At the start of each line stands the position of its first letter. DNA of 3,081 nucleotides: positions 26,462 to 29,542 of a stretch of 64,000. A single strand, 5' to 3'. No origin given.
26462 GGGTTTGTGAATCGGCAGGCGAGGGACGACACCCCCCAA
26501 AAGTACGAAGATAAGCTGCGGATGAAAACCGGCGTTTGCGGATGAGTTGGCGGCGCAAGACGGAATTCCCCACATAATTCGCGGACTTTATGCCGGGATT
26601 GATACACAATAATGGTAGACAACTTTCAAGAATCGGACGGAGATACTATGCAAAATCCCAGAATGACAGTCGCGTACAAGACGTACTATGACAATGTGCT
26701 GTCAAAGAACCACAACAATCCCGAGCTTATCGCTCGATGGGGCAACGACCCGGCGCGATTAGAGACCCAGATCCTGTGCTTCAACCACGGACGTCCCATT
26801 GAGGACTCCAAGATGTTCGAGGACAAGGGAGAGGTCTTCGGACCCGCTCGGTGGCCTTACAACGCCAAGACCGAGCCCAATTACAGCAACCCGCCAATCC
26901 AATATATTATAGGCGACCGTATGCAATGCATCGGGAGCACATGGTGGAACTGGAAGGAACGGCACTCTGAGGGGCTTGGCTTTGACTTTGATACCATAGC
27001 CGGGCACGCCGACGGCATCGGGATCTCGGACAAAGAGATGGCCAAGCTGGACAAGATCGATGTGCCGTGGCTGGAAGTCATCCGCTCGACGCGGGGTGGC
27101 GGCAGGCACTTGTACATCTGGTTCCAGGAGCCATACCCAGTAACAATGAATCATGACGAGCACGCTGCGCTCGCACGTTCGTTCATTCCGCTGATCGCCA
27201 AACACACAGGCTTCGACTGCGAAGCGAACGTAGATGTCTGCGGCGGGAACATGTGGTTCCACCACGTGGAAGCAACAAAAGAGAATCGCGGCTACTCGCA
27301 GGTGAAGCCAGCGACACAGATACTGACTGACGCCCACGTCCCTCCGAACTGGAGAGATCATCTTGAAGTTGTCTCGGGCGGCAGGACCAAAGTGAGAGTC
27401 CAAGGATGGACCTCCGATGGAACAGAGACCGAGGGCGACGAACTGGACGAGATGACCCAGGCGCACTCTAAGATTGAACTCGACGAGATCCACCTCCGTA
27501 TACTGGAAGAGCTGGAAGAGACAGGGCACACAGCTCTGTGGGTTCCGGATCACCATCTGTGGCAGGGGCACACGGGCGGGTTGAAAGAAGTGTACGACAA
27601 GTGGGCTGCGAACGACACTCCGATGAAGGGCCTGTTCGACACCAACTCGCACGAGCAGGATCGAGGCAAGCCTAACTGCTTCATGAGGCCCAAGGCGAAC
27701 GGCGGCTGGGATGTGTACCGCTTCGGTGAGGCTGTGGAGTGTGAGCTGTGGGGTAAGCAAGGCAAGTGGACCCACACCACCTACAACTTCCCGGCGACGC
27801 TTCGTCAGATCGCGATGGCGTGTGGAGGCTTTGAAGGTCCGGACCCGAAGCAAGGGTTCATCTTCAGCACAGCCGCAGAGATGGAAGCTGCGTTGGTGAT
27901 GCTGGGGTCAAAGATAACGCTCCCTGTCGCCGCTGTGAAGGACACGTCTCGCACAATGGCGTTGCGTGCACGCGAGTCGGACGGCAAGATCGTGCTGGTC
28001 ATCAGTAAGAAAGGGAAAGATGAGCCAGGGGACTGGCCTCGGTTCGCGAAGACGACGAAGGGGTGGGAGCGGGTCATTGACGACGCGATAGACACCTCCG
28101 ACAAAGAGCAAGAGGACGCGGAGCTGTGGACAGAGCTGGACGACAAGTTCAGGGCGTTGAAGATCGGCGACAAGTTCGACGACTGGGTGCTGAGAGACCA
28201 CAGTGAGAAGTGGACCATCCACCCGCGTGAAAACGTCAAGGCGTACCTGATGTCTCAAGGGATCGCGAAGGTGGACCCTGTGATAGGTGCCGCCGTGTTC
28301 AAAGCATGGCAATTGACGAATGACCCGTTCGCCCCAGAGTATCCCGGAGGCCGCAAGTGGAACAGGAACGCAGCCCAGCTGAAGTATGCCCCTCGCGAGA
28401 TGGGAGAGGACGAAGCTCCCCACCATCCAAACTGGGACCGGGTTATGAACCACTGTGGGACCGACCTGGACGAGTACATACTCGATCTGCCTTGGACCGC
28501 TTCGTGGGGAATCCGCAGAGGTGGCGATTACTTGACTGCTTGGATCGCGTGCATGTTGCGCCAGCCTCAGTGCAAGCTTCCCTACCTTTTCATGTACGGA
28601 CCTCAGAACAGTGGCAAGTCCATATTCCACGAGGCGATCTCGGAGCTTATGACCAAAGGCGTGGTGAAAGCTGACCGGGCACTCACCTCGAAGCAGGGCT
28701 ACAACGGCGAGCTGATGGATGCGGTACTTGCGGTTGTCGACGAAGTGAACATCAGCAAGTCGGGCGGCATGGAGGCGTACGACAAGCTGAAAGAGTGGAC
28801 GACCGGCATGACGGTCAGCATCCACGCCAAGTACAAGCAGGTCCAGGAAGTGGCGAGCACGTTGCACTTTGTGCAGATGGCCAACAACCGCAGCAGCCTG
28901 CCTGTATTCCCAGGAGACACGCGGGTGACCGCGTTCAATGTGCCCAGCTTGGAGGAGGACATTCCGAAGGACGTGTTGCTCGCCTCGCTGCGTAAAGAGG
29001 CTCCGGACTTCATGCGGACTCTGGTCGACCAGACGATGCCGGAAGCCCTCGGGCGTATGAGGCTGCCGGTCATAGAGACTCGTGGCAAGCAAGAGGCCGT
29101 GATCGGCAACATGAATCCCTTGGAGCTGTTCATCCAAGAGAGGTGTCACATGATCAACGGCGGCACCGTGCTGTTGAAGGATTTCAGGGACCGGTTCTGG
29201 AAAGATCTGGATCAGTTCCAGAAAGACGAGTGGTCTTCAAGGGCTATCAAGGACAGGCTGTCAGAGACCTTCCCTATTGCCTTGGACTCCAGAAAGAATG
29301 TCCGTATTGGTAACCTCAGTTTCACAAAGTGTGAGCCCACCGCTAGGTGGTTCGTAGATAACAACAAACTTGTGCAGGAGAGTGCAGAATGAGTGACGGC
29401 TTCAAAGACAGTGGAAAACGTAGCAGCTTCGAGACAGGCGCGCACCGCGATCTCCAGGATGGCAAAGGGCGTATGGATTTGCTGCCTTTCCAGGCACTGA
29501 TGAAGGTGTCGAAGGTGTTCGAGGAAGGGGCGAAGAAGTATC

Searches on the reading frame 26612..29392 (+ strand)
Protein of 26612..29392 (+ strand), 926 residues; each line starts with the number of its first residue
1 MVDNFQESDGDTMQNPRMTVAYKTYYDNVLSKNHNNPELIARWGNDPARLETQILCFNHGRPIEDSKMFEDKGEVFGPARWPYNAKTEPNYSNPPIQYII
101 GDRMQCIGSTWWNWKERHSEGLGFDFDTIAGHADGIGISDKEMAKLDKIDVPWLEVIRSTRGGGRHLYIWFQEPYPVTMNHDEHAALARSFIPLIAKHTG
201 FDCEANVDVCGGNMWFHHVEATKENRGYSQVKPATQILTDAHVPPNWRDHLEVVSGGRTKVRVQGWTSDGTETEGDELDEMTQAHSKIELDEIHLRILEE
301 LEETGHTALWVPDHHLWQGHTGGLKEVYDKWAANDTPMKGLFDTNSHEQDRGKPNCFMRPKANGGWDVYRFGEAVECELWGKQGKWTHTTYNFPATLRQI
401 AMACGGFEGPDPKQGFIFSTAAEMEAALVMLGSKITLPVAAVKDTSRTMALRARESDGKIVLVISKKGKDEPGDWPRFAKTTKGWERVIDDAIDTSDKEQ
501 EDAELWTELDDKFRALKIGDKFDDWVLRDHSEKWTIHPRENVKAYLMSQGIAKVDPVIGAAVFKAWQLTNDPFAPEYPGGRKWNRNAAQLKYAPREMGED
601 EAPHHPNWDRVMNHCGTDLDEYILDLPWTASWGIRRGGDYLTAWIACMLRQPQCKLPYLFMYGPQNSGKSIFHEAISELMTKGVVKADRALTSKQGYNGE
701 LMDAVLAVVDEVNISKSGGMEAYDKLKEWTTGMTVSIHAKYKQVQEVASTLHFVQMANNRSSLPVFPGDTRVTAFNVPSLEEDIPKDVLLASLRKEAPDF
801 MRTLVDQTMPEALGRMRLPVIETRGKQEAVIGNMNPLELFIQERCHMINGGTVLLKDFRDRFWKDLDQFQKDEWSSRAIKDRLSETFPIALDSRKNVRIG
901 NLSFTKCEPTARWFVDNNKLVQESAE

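Call 31: search_protein_families(library=phrogs, proteins=[window:26612-29392:+], max_evalue=0.00001)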
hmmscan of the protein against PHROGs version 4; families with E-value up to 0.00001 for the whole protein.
window:26612-29392:+ (926 aa): 3 families
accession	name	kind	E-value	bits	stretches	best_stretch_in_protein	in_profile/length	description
phrog_1156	-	DNA, RNA and nucleotide metabolism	7.6e-18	65.4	1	639-891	540-808/855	DNA primase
phrog_1829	-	DNA, RNA and nucleotide metabolism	1.3e-15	57.6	1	639-889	487-739/772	DNA primase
phrog_9765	-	DNA, RNA and nucleotide metabolism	1.4e-06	27.6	1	642-804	611-774/939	DNA primase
